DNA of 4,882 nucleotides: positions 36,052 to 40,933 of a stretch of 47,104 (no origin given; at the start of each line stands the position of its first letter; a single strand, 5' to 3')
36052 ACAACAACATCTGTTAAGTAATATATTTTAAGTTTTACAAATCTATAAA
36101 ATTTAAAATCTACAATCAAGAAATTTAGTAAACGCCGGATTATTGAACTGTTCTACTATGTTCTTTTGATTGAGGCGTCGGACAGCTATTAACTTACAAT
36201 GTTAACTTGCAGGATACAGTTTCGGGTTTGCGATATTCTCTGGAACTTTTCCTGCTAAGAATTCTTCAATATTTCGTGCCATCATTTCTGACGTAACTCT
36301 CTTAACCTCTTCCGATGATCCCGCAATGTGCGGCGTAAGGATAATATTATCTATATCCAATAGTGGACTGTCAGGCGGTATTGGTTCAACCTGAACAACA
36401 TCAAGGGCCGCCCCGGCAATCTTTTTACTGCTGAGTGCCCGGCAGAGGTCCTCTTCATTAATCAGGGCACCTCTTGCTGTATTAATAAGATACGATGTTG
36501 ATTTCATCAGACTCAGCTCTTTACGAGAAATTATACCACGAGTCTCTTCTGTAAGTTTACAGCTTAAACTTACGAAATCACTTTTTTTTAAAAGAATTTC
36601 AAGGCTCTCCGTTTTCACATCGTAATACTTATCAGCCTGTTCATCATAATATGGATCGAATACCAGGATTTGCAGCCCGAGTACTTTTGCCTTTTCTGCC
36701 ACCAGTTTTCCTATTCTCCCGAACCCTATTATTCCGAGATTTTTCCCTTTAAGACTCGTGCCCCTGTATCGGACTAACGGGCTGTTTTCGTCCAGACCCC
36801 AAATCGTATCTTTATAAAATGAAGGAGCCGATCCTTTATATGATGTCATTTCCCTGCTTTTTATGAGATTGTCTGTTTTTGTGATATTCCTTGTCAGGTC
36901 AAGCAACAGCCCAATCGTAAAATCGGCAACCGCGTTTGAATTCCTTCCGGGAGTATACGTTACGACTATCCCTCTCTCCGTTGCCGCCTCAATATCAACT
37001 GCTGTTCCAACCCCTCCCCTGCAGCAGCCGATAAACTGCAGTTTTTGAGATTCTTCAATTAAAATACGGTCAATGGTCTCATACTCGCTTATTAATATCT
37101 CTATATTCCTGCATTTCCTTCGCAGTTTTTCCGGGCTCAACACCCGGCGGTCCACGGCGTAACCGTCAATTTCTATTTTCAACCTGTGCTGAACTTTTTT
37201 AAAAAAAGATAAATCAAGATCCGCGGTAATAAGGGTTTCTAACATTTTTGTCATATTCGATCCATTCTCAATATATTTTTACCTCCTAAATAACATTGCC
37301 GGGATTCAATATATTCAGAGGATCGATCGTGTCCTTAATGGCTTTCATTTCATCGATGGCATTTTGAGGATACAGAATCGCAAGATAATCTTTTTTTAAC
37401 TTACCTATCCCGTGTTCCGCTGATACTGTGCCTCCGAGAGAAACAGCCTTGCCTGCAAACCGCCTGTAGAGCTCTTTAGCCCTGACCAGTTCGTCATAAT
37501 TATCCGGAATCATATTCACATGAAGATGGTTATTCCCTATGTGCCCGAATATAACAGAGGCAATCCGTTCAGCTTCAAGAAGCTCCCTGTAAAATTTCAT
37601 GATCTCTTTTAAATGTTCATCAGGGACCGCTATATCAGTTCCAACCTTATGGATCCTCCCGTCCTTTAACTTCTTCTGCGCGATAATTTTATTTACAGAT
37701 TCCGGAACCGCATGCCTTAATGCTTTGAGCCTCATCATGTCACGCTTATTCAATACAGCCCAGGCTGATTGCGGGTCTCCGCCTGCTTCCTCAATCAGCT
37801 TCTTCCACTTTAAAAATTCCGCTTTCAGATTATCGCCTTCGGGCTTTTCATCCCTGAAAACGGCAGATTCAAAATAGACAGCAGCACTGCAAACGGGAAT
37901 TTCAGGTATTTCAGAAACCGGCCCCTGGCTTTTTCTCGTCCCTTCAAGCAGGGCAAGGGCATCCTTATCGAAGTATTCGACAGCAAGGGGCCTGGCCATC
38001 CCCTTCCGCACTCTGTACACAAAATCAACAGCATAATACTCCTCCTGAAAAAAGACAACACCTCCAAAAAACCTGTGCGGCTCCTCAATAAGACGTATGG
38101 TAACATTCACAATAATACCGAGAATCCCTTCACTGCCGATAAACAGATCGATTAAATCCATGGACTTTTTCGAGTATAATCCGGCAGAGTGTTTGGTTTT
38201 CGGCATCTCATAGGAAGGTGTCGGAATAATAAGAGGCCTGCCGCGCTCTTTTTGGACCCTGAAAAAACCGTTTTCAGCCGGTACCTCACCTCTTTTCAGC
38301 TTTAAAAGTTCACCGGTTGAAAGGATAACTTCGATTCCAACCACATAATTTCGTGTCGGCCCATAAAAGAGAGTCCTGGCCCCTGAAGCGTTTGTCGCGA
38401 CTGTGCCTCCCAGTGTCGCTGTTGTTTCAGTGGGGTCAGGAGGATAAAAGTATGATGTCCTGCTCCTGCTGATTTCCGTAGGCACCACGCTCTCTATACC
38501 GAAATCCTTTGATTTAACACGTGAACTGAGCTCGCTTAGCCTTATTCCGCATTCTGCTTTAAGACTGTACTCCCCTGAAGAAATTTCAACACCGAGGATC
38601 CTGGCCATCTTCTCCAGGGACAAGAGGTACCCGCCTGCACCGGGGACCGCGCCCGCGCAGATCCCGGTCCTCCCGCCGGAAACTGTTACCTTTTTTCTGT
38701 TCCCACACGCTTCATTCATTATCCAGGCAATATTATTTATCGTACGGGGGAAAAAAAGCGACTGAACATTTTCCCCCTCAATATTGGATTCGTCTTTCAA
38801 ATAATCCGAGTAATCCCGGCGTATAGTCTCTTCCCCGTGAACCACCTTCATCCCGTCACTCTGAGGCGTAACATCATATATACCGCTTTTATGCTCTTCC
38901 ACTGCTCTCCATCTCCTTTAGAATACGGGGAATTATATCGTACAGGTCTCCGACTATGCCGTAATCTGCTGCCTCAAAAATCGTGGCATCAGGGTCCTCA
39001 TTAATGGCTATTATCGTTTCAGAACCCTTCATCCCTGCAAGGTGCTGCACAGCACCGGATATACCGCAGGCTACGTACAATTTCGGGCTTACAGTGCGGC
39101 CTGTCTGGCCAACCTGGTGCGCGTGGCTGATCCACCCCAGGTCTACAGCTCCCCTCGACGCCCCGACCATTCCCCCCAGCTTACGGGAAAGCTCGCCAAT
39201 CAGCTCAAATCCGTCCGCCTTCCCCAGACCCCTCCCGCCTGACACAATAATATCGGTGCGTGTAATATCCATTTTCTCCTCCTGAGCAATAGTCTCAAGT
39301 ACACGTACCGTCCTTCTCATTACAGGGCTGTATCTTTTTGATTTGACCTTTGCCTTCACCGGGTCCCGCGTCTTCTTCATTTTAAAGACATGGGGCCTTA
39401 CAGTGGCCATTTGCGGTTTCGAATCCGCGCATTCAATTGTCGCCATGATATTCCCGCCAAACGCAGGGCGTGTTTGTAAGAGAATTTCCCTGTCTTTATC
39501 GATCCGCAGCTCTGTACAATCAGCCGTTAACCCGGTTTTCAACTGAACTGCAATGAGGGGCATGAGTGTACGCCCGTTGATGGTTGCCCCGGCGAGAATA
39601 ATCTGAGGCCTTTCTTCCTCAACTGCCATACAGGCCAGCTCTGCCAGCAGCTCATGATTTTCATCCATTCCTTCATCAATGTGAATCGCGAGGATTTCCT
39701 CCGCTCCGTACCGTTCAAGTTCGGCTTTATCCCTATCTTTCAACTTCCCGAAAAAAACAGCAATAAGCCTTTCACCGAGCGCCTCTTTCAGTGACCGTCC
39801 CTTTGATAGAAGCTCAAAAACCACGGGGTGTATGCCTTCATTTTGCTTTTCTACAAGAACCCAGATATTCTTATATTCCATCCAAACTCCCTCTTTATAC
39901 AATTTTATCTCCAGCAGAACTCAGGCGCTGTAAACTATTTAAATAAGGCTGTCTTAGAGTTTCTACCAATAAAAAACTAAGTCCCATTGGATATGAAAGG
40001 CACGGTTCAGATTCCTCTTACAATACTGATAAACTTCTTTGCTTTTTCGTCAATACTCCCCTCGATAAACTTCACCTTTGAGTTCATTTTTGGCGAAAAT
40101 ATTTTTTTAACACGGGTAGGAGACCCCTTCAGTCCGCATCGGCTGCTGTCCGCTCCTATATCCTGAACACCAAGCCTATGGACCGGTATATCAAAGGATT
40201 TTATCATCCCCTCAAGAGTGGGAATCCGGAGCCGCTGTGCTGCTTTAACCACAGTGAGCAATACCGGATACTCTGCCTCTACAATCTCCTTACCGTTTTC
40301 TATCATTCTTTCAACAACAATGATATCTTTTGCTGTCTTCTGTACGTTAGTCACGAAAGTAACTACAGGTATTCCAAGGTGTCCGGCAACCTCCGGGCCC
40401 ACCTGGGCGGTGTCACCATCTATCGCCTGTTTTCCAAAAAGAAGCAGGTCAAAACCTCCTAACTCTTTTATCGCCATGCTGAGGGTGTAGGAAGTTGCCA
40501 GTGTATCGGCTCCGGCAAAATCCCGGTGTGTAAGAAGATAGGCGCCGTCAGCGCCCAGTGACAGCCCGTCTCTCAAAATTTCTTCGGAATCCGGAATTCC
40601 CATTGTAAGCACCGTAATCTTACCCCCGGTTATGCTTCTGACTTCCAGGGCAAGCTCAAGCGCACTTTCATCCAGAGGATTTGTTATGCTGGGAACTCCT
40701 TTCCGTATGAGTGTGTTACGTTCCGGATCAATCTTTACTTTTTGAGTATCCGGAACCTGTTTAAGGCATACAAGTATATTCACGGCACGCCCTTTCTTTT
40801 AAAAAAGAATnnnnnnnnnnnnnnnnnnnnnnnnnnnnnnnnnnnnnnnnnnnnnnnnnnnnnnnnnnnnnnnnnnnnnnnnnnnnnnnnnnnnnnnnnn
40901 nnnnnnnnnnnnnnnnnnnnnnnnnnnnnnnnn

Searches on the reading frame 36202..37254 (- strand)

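Call 54: search_protein_families(library=pfam, proteins=[window:36202-37254:-], max_evalue=0.001)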
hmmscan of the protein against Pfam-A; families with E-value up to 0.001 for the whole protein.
window:36202-37254:- (350 aa): 2 families
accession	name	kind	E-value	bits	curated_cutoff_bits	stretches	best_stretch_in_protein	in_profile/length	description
PF02826.25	2-Hacid_dh_C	-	3.5e-56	189.8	25.1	1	116-311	3-178/178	D-isomer specific 2-hydroxyacid dehydrogenase, NAD binding domain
PF00389.36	2-Hacid_dh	-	6.7e-20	71.6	24.6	1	31-343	26-134/134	D-isomer specific 2-hydroxyacid dehydrogenase, catalytic domain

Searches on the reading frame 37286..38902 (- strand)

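Call 3: search_protein_families(library=pfam, proteins=[window:37286-38902:-], max_evalue=0.01)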
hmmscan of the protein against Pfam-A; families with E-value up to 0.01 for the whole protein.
window:37286-38902:- (538 aa): 2 families
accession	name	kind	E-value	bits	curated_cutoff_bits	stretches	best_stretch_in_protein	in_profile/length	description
PF02913.24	FAD-oxidase_C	-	3.3e-35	122.4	21.2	1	282-537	9-248/248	FAD linked oxidases, C-terminal domain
PF01565.28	FAD_binding_4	-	5.7e-21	75.1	26.4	2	149-202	84-138/139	FAD binding domain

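Call 4: search_protein_families(library=ncbifam, proteins=[window:37286-38902:-], max_evalue=0.01)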
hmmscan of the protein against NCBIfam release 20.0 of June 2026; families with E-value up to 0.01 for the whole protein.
window:37286-38902:- (538 aa): 5 families
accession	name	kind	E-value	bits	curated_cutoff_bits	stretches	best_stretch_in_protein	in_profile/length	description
TIGR00387.1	glcD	equivalog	2.1e-60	204.7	567.9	2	245-535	144-412/413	glycolate oxidase subunit GlcD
NF008408.0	PRK11230.1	equivalog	6.5e-29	100.8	897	3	423-537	355-471/499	glycolate oxidase subunit GlcD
NF049975.1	2HglutDHaseYdiJ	equivalog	9.4e-22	76.6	1350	2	422-537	423-539/1018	D-2-hydroxyglutarate dehydrogenase YdiJ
NF008439.0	PRK11282.1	equivalog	3e-12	46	284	1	62-202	15-136/358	glycolate oxidase subunit GlcE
TIGR01678.1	FAD_lactone_ox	subfamily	6.2e-07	28.7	396.8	1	47-139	16-104/438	sugar 1,4-lactone oxidase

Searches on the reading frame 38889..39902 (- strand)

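Call 3: search_protein_families(library=pfam, proteins=[window:38889-39902:-], max_evalue=0.01)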
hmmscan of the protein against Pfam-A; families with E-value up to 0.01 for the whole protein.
window:38889-39902:- (337 aa): 2 families
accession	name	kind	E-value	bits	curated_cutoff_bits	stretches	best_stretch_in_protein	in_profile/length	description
PF01012.27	ETF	-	1.1e-38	133.3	26.7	1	13-187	1-174/181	Electron transfer flavoprotein domain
PF00766.25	ETF_alpha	-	1.3e-34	118.5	27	1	212-292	1-81/81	Electron transfer flavoprotein FAD-binding domain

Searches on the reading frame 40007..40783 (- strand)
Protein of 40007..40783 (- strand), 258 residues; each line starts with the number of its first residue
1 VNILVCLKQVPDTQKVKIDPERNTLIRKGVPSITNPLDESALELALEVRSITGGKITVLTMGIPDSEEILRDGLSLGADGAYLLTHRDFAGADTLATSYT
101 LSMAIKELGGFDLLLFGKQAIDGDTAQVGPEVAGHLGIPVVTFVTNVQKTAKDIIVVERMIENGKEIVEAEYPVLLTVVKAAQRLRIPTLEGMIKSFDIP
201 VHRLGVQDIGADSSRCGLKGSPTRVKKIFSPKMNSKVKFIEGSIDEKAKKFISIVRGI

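Call 3: search_protein_families(library=pfam, proteins=[window:40007-40783:-], max_evalue=0.01)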
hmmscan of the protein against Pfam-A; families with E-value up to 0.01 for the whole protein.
window:40007-40783:- (258 aa): 1 family
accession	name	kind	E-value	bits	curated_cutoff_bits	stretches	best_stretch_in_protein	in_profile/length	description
PF01012.27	ETF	-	4.9e-37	127.9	26.7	1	24-183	3-160/181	Electron transfer flavoprotein domain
